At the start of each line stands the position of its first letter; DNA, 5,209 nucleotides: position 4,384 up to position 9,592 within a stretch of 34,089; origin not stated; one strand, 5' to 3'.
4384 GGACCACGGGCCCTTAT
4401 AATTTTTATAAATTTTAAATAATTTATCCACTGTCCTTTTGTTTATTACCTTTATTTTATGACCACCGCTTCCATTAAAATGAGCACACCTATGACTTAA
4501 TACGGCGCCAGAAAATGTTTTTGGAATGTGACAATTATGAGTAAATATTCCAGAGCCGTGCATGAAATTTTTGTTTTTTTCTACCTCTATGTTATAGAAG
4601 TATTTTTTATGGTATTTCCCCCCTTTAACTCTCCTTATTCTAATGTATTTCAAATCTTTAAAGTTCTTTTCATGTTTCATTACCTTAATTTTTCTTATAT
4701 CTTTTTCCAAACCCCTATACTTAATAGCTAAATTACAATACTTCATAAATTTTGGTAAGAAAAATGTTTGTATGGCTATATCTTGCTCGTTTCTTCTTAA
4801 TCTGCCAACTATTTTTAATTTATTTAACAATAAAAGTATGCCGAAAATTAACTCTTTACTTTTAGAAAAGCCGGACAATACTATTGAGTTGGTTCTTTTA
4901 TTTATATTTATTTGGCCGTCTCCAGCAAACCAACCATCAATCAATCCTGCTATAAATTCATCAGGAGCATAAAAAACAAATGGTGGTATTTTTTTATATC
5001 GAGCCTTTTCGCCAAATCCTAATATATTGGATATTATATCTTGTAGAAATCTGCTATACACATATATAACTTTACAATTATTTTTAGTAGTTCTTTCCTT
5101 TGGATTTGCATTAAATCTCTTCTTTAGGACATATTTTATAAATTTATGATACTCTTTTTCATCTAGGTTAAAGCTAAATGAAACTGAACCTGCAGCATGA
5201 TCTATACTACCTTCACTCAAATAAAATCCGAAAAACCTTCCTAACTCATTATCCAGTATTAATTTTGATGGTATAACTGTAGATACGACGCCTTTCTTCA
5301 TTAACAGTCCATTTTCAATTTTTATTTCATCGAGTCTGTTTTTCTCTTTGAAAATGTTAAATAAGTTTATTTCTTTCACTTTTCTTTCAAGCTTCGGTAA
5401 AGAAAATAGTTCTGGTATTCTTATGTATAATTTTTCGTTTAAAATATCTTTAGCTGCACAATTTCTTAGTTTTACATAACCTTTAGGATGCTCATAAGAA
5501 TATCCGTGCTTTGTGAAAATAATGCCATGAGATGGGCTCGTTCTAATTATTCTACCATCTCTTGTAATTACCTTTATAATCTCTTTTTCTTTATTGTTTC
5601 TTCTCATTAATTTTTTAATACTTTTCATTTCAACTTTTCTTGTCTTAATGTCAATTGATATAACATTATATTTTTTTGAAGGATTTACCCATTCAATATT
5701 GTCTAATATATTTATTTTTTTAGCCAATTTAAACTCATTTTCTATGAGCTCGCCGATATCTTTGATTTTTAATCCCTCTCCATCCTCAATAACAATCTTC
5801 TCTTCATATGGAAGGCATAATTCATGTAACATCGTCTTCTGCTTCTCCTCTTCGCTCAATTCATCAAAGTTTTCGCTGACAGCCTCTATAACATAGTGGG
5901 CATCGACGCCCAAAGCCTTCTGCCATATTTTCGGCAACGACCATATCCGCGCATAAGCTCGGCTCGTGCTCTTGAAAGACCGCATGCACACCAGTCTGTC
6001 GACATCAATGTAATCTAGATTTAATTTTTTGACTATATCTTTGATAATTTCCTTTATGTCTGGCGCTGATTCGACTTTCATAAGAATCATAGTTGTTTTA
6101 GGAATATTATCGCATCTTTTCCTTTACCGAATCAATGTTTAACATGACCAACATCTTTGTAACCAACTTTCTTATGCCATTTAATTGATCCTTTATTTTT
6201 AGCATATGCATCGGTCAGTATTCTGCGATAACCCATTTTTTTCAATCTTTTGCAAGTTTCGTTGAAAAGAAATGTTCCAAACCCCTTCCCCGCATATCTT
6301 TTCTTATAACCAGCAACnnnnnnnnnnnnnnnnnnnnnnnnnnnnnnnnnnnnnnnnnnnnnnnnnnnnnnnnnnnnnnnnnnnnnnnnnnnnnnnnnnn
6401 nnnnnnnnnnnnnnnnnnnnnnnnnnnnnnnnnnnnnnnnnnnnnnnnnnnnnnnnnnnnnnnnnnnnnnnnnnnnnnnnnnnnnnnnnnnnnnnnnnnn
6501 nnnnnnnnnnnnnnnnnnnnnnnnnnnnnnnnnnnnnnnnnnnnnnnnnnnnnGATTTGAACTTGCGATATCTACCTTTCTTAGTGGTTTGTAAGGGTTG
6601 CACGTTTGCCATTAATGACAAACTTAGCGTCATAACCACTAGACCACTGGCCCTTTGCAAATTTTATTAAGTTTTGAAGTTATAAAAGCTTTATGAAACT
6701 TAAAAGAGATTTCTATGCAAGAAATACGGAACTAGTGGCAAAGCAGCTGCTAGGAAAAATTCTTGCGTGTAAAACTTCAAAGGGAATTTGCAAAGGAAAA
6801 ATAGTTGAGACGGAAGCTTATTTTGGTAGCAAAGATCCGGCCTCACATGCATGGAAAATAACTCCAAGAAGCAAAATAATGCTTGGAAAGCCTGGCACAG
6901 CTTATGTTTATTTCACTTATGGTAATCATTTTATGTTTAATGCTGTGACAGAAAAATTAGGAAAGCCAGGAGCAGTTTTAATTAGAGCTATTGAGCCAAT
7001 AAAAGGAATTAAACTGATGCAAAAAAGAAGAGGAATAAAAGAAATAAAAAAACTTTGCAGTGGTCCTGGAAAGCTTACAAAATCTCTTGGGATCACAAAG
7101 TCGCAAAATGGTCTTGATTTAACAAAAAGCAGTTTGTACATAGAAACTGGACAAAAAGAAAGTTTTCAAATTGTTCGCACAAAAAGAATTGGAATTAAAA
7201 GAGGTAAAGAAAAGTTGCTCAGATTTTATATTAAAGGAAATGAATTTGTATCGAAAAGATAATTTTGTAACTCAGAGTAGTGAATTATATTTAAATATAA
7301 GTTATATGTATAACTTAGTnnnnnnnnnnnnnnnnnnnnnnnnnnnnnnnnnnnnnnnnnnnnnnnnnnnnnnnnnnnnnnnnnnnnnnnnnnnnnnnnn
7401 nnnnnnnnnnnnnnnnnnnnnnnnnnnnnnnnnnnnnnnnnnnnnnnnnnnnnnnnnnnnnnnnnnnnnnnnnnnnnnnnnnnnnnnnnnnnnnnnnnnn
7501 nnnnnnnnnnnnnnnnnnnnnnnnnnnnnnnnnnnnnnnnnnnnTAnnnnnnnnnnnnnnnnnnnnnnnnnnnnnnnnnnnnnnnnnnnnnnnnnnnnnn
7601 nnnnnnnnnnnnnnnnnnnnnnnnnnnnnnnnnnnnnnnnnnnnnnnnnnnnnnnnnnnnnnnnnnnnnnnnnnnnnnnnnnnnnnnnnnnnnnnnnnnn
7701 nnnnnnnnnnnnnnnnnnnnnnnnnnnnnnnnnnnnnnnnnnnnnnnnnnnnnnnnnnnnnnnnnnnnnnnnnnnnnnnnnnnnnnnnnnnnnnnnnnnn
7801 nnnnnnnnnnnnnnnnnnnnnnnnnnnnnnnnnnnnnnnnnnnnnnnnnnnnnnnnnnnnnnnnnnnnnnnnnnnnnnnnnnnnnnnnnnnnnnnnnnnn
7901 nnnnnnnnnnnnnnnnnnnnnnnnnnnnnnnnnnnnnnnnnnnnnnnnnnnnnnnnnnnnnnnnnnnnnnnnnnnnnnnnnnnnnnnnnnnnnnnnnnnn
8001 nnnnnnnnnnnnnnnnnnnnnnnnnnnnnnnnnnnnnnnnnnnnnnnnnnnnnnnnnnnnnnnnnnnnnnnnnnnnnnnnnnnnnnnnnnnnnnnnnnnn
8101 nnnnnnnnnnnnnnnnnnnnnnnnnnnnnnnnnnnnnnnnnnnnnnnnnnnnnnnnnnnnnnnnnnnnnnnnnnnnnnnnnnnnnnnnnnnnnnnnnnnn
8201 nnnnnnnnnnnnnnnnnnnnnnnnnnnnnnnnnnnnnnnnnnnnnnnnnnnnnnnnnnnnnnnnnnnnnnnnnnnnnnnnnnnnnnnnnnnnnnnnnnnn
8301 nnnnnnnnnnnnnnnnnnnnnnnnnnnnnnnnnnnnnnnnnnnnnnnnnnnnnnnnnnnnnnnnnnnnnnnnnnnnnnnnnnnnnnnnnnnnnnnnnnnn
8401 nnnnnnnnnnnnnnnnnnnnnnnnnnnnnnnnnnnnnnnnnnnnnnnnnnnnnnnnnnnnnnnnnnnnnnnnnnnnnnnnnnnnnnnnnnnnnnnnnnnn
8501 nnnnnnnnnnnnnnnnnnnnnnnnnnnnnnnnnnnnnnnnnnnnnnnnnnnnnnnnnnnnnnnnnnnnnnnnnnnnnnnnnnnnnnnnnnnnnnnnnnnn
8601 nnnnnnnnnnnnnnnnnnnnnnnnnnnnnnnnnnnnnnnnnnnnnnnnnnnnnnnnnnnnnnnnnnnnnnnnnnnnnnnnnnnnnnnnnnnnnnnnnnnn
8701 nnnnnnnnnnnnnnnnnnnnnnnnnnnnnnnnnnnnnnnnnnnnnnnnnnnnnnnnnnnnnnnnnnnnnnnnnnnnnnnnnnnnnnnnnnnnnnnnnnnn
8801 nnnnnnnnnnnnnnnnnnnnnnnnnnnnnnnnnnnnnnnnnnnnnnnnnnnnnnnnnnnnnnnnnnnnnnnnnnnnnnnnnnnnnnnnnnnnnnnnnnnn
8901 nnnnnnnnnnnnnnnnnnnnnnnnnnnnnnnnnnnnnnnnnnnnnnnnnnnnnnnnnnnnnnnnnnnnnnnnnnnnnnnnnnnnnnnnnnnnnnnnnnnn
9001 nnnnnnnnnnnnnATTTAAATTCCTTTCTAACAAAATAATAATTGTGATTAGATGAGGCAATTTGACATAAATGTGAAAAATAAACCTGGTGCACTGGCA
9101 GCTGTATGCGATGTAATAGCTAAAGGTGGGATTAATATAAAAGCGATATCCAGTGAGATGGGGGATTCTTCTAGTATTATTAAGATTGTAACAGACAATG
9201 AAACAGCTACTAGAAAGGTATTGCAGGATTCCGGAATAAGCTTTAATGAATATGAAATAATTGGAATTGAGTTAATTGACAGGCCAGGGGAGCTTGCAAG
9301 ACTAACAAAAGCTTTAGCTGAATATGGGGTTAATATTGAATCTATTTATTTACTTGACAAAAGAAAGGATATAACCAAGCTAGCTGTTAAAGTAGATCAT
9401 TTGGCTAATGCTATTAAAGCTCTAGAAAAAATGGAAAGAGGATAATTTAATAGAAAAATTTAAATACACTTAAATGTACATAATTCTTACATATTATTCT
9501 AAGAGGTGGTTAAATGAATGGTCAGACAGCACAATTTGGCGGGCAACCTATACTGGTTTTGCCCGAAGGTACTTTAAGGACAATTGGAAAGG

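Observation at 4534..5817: Intein inserted inside the HExxH zinc-binding motif of a small predicted metallopeptidase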

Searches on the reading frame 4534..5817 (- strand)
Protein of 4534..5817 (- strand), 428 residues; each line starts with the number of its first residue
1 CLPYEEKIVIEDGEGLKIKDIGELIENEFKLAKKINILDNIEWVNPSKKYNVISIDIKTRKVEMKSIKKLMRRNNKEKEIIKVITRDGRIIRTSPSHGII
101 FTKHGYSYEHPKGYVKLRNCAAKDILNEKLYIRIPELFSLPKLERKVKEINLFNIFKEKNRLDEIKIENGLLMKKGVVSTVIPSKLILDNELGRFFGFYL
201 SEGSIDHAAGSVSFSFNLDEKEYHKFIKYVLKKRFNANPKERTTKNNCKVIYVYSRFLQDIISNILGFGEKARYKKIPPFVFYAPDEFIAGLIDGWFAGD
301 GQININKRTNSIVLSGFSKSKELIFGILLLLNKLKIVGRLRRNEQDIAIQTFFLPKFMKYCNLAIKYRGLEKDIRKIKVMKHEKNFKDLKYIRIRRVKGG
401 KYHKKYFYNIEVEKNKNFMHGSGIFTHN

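Call 5: search_protein_families(library=pfam, proteins=[window:4534-5817:-], max_evalue=1)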
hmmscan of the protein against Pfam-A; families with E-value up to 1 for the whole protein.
seq(428 aa): 5 families
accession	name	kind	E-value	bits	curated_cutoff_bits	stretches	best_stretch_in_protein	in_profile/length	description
PF14890.11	Intein_splicing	-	3.2e-17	63.2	35.8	1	15-428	7-155/155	Intein splicing domain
PF14528.11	LAGLIDADG_3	-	1.9e-11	44.5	22.5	2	287-343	1-55/82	LAGLIDADG-like domain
PF13082.11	DUF3931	-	0.012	16.1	25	1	45-75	3-33/66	Protein of unknown function (DUF3931)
PF14527.11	LAGLIDADG_WhiA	-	0.07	13.7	23.2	1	197-252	7-61/93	WhiA LAGLIDADG-like domain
PF18161.7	ISP1_C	-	0.16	12.3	25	1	46-80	30-64/107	ISP1 C-terminal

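Call 6: search_protein_families(library=ncbifam, proteins=[window:4534-5817:-], max_evalue=1)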
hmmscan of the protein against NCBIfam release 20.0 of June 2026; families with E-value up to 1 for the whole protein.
seq(428 aa): 9 families
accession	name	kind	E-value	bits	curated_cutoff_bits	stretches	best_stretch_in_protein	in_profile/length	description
NF011491.0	PRK14898.1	equivalog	5e-34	117.5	783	2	2-371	77-417/860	DNA-directed RNA polymerase subunit A''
NF045703.1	rSAM_Tes_intein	exception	9.2e-19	66.7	1700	2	163-426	342-608/1040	tetraether lipid synthase Tes, intein-containing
NF011303.0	PRK14715.1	equivalog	1.2e-12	45.8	1585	1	190-340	1118-1262/1627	DNA-directed DNA polymerase II large subunit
TIGR01445.1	intein_Nterm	domain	3e-11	44.2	24.5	1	1-99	1-81/83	intein N-terminal splicing region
NF005852.0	PRK07773.1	equivalog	1.8e-05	23.2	780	1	267-345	590-669/886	replicative DNA helicase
NF011302.0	PRK14714.1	equivalog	7.4e-05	20.5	1791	1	1-109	932-1038/1350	DNA-directed DNA polymerase II large subunit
TIGR01443.1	intein_Cterm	domain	0.00037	20.6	15.6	1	406-428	1-23/24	intein C-terminal splicing region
NF038098.1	GyrA_w_intein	exception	0.096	10.5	1850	1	163-345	211-391/1232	intein-containing DNA gyrase subunit A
NF007522.0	PRK10130.1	equivalog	0.19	10.8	319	1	219-277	234-292/350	HTH-type transcriptional regulator EutR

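Call 35: search_solved_structures(query=window:4534-5817:-, max_evalue=0.01, show_alignments=2)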
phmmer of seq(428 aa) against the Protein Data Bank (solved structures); distinct sequences matched with E-value up to 0.01: 2.
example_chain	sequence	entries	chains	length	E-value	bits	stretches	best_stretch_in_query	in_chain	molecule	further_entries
2cw7_A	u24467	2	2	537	1.2e-09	41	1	185-336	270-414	Endonuclease PI-PkoII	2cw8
6rpp_A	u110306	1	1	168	0.00019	24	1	2-105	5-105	Cell division control protein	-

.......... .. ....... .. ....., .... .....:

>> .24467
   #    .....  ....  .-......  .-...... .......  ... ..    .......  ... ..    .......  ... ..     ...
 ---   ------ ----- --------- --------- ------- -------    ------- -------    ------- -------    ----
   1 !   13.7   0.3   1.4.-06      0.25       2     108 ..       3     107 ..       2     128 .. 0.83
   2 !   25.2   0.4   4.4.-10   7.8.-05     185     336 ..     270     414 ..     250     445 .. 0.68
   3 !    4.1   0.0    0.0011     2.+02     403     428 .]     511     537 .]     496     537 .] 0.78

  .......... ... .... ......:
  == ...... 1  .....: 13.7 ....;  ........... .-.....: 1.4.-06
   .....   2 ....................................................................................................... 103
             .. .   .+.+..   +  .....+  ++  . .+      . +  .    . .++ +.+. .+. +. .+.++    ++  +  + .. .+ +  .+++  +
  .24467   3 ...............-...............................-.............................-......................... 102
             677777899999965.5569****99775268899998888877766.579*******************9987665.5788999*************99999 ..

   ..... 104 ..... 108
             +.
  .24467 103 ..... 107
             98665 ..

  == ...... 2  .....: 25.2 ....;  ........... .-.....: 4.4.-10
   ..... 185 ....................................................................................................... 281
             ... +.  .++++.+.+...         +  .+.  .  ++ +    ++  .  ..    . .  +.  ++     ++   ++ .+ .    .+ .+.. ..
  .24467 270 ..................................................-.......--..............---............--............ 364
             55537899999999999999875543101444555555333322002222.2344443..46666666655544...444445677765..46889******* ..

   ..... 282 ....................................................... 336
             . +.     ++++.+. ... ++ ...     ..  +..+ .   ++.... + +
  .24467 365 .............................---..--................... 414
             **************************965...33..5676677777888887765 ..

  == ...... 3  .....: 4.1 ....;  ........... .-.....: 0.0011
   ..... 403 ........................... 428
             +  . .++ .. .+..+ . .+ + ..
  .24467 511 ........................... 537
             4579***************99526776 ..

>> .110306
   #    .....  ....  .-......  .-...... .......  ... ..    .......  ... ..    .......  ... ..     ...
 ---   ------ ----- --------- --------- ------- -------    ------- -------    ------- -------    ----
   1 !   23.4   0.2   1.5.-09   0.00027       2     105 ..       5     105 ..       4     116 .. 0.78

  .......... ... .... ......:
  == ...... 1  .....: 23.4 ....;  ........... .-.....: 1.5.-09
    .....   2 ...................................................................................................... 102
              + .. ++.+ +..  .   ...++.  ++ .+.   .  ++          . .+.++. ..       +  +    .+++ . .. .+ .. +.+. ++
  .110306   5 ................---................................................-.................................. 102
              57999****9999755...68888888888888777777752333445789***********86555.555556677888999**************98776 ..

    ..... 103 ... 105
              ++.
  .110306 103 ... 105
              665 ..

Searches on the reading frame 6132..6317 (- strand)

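Call 59: search_protein_families(library=pfam, proteins=[window:6132-6317:-], max_evalue=0.01)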
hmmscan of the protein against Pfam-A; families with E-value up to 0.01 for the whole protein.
window:6132-6317:- (61 aa): 3 families
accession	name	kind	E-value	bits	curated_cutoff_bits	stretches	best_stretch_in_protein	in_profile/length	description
PF00583.31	Acetyltransf_1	-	1.6e-06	28.8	20.7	1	6-53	69-116/116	Acetyltransferase (GNAT) family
PF13302.13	Acetyltransf_3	-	0.0033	18.6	25.4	1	6-54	89-138/138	Acetyltransferase (GNAT) domain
PF08445.16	FR47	-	0.0075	16.7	22.1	1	6-55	31-79/86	FR47-like protein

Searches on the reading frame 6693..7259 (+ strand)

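Call 19: search_protein_families(library=pfam, proteins=[window:6693-7259:+], max_evalue=0.001)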
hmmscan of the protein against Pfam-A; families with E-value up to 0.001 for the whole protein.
window:6693-7259:+ (189 aa): 1 family
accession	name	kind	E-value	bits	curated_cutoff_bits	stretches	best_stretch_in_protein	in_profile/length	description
PF02245.21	Pur_DNA_glyco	-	8e-65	218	27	1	6-183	1-180/181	Methylpurine-DNA glycosylase (MPG)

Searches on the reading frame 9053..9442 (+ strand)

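Call 19: search_protein_families(library=pfam, proteins=[window:9053-9442:+], max_evalue=0.001)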
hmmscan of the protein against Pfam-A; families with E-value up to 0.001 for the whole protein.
window:9053-9442:+ (130 aa): 8 families
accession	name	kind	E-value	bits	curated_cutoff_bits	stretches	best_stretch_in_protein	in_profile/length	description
PF22629.2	ACT_AHAS_ss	-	6.1e-16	58.8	27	2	5-58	2-57/67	AHAS small subunit-like ACT domain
PF01842.31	ACT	-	7.1e-16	58.1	27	2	69-117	2-54/66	ACT domain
PF13291.12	ACT_4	-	7.8e-12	46.2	27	2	70-127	9-72/80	ACT domain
PF19571.5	ACT_8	-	1.2e-10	41.7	23.5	1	2-100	4-102/141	ACT domain pair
PF22468.2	ACT_9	-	6.9e-10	39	27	1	69-126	3-59/61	ACT domain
PF13840.12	ACT_7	-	1.6e-07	31.5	27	0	69-99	11-42/65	ACT domain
PF13740.12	ACT_6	-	7.9e-06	26.1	23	0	76-126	11-60/76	ACT domain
PF22190.2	TTHA0829-like_ACT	-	8.9e-05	22.9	27.4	0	71-114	6-47/70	TTHA0829-like ACT domain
